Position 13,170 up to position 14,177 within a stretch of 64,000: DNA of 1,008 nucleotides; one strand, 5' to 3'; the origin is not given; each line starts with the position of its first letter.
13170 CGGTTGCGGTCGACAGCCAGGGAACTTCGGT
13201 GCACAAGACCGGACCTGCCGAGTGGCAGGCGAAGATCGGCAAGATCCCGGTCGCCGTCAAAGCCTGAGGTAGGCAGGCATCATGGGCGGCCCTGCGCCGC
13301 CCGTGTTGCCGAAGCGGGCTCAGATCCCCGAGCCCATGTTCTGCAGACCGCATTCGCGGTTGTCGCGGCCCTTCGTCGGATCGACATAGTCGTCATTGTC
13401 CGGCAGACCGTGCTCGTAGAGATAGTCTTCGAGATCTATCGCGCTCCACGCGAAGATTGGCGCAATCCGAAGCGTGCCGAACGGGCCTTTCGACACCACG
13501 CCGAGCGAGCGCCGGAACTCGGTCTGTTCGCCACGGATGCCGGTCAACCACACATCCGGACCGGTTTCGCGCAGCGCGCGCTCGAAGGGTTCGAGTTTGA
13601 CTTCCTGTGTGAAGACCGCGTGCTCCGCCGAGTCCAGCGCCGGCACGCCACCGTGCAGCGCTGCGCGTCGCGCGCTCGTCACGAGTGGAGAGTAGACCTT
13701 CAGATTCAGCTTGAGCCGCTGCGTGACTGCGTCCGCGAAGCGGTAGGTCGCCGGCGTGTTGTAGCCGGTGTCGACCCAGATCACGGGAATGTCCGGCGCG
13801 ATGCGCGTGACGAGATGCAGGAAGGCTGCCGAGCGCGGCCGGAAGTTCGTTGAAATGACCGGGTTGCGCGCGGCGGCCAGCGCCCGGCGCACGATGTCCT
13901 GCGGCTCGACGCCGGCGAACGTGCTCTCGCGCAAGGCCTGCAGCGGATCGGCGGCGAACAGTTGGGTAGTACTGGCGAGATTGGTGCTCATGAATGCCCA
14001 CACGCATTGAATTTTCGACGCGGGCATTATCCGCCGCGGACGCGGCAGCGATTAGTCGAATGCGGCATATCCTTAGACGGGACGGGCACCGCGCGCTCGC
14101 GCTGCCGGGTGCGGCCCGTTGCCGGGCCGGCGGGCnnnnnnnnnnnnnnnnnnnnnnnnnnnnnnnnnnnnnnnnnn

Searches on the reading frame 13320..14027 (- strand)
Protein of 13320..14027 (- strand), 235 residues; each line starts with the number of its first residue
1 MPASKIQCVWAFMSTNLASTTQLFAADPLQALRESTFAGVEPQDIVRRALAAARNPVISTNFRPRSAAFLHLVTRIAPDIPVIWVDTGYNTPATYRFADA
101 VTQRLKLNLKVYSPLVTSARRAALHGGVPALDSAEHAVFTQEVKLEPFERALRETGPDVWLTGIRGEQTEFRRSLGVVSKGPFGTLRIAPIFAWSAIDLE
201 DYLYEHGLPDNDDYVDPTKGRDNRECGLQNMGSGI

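Call 6: search_protein_families(library=pfam, proteins=[window:13320-14027:-], max_evalue=0.01)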
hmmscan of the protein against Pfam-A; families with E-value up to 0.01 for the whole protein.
window:13320-14027:- (235 aa): 1 family
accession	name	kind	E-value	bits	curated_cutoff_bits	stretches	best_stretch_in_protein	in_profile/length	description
PF01507.26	PAPS_reduct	-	1.5e-28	100.4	22.5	1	55-211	1-157/175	Phosphoadenosine phosphosulfate reductase domain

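Call 7: search_protein_families(library=ncbifam, proteins=[window:13320-14027:-], max_evalue=0.01)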
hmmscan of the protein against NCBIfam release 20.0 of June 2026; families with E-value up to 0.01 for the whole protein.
window:13320-14027:- (235 aa): 12 families
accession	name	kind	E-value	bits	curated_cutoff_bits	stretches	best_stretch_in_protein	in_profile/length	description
NF002537.0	PRK02090.1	equivalog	6.4e-37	127.5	154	1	32-212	18-198/244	phosphoadenylyl-sulfate reductase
TIGR02057.1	PAPS_reductase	equivalog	5.3e-32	111.5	254.2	1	36-212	7-184/224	phosphoadenosine phosphosulfate reductase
TIGR00434.1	cysH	subfamily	4.1e-30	105.3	165.1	1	45-212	4-173/214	phosophoadenylyl-sulfate reductase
TIGR02055.1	APS_reductase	subfamily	3.2e-14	53.2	235.3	1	69-212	9-153/194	adenylylsulfate reductase, thioredoxin dependent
NF009214.0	PRK12563.1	equivalog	2.2e-07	30.6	413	1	41-169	30-155/317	sulfate adenylyltransferase subunit CysD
NF003587.0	PRK05253.1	subfamily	2.6e-07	30.2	195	1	45-171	19-142/301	sulfate adenylyltransferase subunit CysD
NF006351.0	PRK08576.1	equivalog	7.8e-07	28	290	1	66-212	247-387/436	hypothetical protein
NF006327.0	PRK08557.1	equivalog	1.6e-06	27.2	366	1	67-214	195-342/415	hypothetical protein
TIGR02039.1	CysD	subfamily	5.2e-06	26.3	396.6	1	44-170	10-133/294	sulfate adenylyltransferase, small subunit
NF010368.0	PRK13795.1-3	equivalog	6.1e-06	24.8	588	1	64-226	258-417/635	hypothetical protein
TIGR00424.1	APS_reduc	equivalog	0.00024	19.9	553.2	1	78-174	139-233/464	5'-adenylylsulfate reductase, thioredoxin-independent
NF010367.0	PRK13795.1-2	equivalog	0.00029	19.4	456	1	66-214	255-403/584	hypothetical protein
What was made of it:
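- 13320..14027 (-): PAPS-reductase-family gene (cysH-like), a neighbour after a 108-nt gap; not part of the system. It falls below the NCBIfam cysH equivalog cutoff (127.5 against 154) (calls 6, 7).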
